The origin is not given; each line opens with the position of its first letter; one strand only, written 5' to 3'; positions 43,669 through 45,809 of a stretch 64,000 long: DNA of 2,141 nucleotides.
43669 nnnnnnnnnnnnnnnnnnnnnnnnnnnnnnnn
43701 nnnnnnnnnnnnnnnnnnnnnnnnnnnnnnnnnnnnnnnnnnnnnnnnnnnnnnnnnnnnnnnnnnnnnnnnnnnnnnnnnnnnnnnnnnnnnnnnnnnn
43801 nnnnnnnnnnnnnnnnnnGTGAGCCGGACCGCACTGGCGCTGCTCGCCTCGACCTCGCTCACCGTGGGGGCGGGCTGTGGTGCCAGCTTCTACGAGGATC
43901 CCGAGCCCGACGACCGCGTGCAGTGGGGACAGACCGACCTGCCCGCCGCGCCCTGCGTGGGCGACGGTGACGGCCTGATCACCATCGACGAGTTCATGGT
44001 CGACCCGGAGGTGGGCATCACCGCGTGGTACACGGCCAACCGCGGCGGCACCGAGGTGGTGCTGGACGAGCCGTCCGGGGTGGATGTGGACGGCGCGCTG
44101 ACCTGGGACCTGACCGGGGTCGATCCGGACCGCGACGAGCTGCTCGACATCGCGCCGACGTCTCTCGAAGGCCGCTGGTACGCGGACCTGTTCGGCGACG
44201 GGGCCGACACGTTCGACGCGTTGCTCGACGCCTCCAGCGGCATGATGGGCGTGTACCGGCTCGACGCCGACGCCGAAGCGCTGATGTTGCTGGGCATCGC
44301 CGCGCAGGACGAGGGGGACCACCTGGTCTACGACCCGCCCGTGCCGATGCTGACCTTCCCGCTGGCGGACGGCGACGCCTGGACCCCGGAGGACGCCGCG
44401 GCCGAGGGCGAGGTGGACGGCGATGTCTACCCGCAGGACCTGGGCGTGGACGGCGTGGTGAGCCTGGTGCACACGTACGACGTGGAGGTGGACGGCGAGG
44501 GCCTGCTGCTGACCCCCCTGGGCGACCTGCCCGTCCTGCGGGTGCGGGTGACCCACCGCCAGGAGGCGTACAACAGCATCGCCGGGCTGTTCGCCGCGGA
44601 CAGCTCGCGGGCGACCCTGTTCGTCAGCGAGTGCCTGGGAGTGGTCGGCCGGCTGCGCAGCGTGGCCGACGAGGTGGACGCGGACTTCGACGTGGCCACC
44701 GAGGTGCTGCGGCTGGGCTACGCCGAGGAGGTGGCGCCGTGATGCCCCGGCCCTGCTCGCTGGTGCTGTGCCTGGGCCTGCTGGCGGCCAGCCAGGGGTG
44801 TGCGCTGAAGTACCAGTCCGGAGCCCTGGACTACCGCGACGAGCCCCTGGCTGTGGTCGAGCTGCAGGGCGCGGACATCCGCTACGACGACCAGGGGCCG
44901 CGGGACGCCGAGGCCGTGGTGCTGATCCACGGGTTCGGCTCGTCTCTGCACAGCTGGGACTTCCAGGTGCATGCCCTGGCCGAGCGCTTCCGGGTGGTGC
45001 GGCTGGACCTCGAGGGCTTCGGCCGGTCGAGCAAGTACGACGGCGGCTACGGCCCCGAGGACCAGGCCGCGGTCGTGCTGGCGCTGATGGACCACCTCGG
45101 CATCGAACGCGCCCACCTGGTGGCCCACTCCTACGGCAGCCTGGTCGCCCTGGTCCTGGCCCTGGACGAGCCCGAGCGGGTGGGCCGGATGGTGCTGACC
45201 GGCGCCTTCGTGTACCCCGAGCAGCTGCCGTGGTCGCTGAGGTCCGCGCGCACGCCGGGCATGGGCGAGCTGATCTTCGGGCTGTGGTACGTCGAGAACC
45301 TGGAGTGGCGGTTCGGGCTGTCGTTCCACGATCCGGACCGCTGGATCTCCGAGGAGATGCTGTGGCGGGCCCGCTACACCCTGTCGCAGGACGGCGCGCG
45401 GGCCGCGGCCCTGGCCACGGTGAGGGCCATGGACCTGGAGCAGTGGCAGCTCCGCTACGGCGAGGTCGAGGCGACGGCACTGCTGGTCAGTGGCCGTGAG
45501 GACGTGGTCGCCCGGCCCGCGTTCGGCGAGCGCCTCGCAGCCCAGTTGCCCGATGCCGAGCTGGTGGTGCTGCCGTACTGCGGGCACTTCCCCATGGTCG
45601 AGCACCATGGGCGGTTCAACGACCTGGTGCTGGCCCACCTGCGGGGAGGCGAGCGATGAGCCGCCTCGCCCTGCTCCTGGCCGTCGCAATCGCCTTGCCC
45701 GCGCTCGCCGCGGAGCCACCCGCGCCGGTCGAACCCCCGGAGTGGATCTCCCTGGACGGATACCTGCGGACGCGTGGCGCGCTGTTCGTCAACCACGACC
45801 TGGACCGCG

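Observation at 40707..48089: Six-gene translationally coupled operon that links cytoplasmic acyl activation to envelope lipoproteins and an OM barrel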

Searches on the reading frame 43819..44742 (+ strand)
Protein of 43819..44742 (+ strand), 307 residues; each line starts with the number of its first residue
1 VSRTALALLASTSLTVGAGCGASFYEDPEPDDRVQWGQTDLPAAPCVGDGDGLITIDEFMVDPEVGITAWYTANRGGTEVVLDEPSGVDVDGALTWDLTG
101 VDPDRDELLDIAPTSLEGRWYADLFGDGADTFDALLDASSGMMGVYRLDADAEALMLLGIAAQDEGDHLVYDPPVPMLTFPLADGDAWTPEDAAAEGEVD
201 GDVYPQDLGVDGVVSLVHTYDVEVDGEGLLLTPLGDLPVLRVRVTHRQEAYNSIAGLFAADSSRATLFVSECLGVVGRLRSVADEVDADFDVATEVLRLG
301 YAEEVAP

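Call 3: search_protein_families(library=pfam, proteins=[window:43819-44742:+], max_evalue=0.01)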
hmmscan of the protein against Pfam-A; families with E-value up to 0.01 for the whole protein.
window:43819-44742:+ (307 aa): 0 families

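Call 4: search_protein_families(library=ncbifam, proteins=[window:43819-44742:+], max_evalue=0.01)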
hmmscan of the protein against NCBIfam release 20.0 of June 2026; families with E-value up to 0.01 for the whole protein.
window:43819-44742:+ (307 aa): 0 families

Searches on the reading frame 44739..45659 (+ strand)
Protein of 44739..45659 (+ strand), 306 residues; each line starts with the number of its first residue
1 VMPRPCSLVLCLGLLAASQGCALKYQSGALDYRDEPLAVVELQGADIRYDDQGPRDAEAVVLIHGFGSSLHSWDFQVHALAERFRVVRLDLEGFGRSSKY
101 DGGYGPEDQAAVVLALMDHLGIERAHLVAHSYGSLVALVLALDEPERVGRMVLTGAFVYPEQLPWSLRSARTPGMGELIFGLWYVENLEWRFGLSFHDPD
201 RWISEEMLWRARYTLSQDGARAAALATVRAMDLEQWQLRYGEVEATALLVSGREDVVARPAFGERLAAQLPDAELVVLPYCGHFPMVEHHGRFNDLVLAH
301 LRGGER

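Call 3: search_protein_families(library=pfam, proteins=[window:44739-45659:+], max_evalue=0.01)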
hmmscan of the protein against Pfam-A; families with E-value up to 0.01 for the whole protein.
window:44739-45659:+ (306 aa): 6 families
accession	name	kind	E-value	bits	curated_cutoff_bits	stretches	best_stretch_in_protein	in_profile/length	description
PF00561.26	Abhydrolase_1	-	2.7e-31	109.5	25.8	1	59-289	2-244/245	alpha/beta hydrolase fold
PF12697.13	Abhydrolase_6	-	1.1e-24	88.8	26.3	1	60-295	1-216/217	Alpha/beta hydrolase family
PF12146.15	Hydrolase_4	-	7.4e-15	55.3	27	1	58-288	5-237/239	Serine aminopeptidase, S33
PF06821.19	Ser_hydrolase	-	0.00023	21.5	22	0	243-295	114-165/172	Serine hydrolase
PF00756.26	Esterase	-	0.0015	18.8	22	1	127-166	119-158/251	Putative esterase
PF08386.16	Abhydrolase_4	-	0.0016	18.9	21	1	244-305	34-95/103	TAP-like protein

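Call 4: search_protein_families(library=ncbifam, proteins=[window:44739-45659:+], max_evalue=0.01)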
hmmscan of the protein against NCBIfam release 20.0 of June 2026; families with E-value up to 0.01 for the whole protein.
window:44739-45659:+ (306 aa): 34 families (the best 25 are shown)
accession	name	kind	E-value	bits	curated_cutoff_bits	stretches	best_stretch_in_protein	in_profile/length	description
NF051488.1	bifunc_PcaDC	exception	4.6e-38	131.3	390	1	48-303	3-252/375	bifunctional 3-oxoadipate enol-lactonase/4-carboxymuconolactone decarboxylase PcaDC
TIGR02427.1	protocat_pcaD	equivalog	4.8e-35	121.1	255.85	1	47-302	2-251/251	3-oxoadipate enol-lactonase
NF011457.0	PRK14875.1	equivalog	8e-33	113.9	307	1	39-154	114-229/372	acetoin dehydrogenase dihydrolipoyllysine-residue acetyltransferase subunit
NF045632.1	hydroxlase_HsaD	equivalog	1.1e-30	106.6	400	2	39-155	16-136/290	4,5:9,10-diseco-3-hydroxy-5,9,17-trioxoandrosta-1(10),2-diene-4-oate hydrolase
TIGR03611.1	RutD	equivalog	2.2e-29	102.6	238.5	2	55-158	11-115/258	pyrimidine utilization protein D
TIGR03343.1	biphenyl_bphD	equivalog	2.6e-25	89.2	462.15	1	46-302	21-281/282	2-hydroxy-6-oxo-6-phenylhexa-2,4-dienoate hydrolase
NF051487.1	bifunc_PcaCD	exception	1.1e-24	87.3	430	1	47-301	162-411/413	bifunctional 4-carboxymuconolactone decarboxylase/3-oxoadipate enol-lactonase PcaCD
NF050089.1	i_nPHAscl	equivalog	7.1e-21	74.5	300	1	45-154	7-115/288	intracellular short-chain-length polyhydroxyalkanoate depolymerase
NF002938.0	PRK03592.1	equivalog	1.1e-20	74.1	241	1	38-162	13-135/298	haloalkane dehalogenase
NF052610.1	macro_16_ester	equivalog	5.8e-20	71.8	420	2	40-161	6-132/281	alpha/beta fold macrolide esterase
TIGR03056.1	bchO_mg_che_rel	equivalog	3.1e-18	65.8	172.55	1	38-152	9-123/278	alpha/beta fold hydrolase BchO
TIGR01738.1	bioH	equivalog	6.7e-18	65.2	206.95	2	57-157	4-99/245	pimeloyl-ACP methyl ester esterase BioH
NF053683.1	esterase_mleBRB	exception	2.3e-16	60.2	585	1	40-164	6-135/280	BRB family alpha/beta fold macrolide esterase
NF052614.1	AB_fold_OlsI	equivalog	2.1e-15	57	385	1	201-302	154-256/272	ornithine lipid biosynthesis O-acyltransferase OlsI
NF053693.1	esterase_mleCBF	exception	8.3e-15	54.9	564.5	1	41-159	7-130/279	CBF family alpha/beta fold macrolide esterase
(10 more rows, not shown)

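Call 50: search_solved_structures(query=window:44742-45659:+, max_evalue=1e-10)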
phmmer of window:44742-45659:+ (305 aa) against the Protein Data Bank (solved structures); distinct sequences matched with E-value up to 1e-10: 142 (the best 60 are shown).
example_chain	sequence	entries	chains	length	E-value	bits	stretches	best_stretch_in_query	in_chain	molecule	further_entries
5egn_A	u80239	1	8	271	2.7e-23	86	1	39-163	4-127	Esterase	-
3om8_A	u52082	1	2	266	3.3e-22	82.4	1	42-300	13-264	Probable hydrolase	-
2og1_A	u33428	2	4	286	3.1e-21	79.2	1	45-301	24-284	2-hydroxy-6-oxo-6-phenylhexa-2,4-dienoate hydrolase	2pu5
2d0d_A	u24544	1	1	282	5.5e-21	78.4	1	47-298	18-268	2-hydroxy-6-oxo-7-methylocta-2,4-dienoate hydrolase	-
2puh_A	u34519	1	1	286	8.4e-21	77.8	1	45-301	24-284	2-hydroxy-6-oxo-6-phenylhexa-2,4-dienoate hydrolase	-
2rht_A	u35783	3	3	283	8.5e-21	77.8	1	45-301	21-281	2-hydroxy-6-oxo-6-phenylhexa-2,4-dienoate hydrolase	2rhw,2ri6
1iun_A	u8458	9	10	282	1.9e-20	76.6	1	47-298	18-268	meta-Cleavage product hydrolase | 2-hydroxy-6-oxo-7-methylocta-2,4-dienoate hydrolase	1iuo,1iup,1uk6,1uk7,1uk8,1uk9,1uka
7zjt_A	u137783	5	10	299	2.3e-20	76.3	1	39-304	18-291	4,5:9,10-diseco-3-hydroxy-5,9,17-trioxoandrosta-1(10),2-diene-4-oate hydrolase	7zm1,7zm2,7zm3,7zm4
4q3l_A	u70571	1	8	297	3.4e-20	75.8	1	34-298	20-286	MGS-M2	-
3v1k_A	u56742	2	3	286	4e-20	75.6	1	45-301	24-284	2-hydroxy-6-oxo-6-phenylhexa-2,4-dienoate hydrolase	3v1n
2vf2_A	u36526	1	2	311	4e-20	75.5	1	38-303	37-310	2-HYDROXY-6-OXO-6-PHENYLHEXA-2,4-DIENOATE HYDROLASE BPHD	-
5jz9_A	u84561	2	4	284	6e-20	75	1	39-303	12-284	4,5:9,10-diseco-3-hydroxy-5,9,17-trioxoandrosta-1(10),2-diene-4-oate hydrolase | 2-hydroxy-6-oxo-6-phenylhexa-2,4-dienoate hydrolase BphD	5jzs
2wud_A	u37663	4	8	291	9.1e-20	74.4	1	39-303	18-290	2-HYDROXY-6-OXO-6-PHENYLHEXA-2,4-DIENOATE HYDROLASE BPHD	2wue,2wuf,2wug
8ynv_A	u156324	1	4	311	1e-19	74.2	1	42-153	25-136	poly(3-hydroxybutyrate) depolymerase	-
3v1l_A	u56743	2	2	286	1.1e-19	74.2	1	45-301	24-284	2-hydroxy-6-oxo-6-phenylhexa-2,4-dienoate hydrolase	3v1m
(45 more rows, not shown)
